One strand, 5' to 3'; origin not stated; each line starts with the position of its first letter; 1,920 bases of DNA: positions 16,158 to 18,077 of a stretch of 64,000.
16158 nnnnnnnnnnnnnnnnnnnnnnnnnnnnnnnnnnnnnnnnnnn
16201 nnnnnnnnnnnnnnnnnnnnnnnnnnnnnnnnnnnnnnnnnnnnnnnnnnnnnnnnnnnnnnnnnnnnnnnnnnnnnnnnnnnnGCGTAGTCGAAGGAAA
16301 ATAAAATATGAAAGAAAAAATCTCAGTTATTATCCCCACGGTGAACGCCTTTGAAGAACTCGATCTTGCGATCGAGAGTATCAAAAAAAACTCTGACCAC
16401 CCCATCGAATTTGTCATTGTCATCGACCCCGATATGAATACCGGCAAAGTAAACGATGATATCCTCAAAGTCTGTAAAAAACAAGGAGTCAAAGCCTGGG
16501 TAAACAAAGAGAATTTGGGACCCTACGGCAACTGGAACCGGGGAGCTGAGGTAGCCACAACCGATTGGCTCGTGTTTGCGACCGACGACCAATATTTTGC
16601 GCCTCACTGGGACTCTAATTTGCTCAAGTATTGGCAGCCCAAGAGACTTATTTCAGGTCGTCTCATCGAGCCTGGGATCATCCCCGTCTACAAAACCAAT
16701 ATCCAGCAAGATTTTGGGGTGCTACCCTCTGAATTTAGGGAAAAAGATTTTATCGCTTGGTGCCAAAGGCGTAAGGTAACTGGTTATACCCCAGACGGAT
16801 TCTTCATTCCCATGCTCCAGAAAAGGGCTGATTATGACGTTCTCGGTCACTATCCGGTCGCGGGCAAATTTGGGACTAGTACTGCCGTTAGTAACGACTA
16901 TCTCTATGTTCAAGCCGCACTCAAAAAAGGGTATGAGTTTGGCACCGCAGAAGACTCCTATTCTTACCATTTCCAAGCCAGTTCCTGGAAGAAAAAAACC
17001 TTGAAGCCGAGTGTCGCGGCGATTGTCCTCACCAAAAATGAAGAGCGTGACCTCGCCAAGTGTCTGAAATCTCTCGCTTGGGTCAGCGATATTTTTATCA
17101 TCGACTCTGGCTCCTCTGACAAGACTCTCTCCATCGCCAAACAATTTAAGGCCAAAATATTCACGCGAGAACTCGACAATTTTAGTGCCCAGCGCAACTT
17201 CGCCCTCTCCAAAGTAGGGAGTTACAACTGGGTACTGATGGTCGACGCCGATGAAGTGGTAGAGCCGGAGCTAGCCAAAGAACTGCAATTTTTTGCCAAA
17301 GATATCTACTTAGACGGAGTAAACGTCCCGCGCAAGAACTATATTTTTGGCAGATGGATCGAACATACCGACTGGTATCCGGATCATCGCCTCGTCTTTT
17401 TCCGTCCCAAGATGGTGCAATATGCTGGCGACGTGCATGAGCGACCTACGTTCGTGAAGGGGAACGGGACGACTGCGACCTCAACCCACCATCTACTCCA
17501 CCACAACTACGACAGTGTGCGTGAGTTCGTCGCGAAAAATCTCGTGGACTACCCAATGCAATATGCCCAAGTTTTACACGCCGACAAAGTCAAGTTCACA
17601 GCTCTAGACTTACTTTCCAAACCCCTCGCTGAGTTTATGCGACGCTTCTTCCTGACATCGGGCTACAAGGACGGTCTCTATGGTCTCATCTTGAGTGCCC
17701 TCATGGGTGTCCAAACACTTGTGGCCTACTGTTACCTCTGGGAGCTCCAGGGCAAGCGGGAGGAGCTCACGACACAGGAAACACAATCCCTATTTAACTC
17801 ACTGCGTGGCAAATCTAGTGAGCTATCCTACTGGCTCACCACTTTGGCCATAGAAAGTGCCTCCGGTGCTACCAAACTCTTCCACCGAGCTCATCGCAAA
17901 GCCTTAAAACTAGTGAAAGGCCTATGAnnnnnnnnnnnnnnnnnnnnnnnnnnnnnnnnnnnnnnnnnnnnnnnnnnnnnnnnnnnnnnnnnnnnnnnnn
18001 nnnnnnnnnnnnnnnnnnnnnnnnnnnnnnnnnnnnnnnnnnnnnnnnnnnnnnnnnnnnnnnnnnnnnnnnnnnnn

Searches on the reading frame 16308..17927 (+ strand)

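Call 9: search_protein_families(library=pfam, proteins=[window:16308-17927:+], max_evalue=0.001)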
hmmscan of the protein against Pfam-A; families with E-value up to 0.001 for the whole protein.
window:16308-17927:+ (539 aa): 4 families
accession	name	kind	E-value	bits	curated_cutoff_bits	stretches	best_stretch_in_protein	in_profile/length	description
PF00535.33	Glycos_transf_2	-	1.1e-34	120.2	23.3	2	6-111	1-105/168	Glycosyl transferase family 2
PF13641.12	Glyco_tranf_2_3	-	6.4e-09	36.6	27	0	5-100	3-102/230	Glycosyltransferase like family 2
PF10111.15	Glyco_tranf_2_2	-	6.5e-05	23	27.3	0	6-110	1-107/276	Glycosyltransferase like family 2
PF13704.12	Glyco_tranf_2_4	-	0.00012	22.9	27.5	1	257-318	16-84/98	Glycosyl transferase family 2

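Call 34: search_protein_families(library=ncbifam, proteins=[window:16308-17927:+], max_evalue=0.0001)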
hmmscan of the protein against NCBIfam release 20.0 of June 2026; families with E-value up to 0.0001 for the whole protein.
window:16308-17927:+ (539 aa): 12 families
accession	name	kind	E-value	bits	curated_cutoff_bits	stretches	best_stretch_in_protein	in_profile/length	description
TIGR04283.1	glyco_like_mftF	equivalog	2.1e-15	56.9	182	2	239-329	4-96/221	TIGR04283 family arsenosugar biosynthesis glycosyltransferase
NF007482.0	PRK10073.1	equivalog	8.9e-15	54.5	423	2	233-362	5-141/334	glycosyltransferase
TIGR04195.1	S_glycosyl_SunS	equivalog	1.6e-13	50.3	350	1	215-386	39-208/421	SunS family peptide S-glycosyltransferase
NF041394.1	GtaseAglG_Halo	equivalog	3.6e-09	36.3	440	1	4-111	2-109/304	glucosyl-dolichyl phosphate glucuronosyltransferase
NF047683.1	TeichurnBiosyTuaG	equivalog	2.8e-08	33.7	400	1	2-99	5-101/252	teichuronic acid biosynthesis protein TuaG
NF041875.1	EPS_EpsD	equivalog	4.3e-08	32.9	370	1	5-100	1-95/325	exopolysaccharide biosynthesis glycosyltransferase EpsD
NF050050.1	ProtGlycPglI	equivalog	3.6e-07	29.9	500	1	3-101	2-100/306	GalNAc(5)-diNAcBac-PP-undecaprenol beta-1,3-glucosyltransferase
TIGR04182.1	glyco_TIGR04182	equivalog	4.9e-07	29.4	325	1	236-326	2-93/293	S-layer glycoprotein N-glycosyltransferase AglJ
NF010496.0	PRK13915.1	equivalog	2.2e-06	27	262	0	228-288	25-92/307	glucosyl-3-phosphoglycerate synthase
TIGR03965.1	mycofact_glyco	equivalog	3.1e-06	26.3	280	0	3-108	74-178/467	mycofactocin biosynthesis glycosyltransferase MftF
TIGR03937.1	PgaC_IcaA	equivalog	2.2e-05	23.6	422.3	0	3-94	45-135/407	poly-beta-1,6-N-acetyl-D-glucosamine synthase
NF045692.1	OglycostaseCruG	equivalog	9.5e-05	21.5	600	0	234-322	41-144/386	2'-O-glycosyltransferase CruG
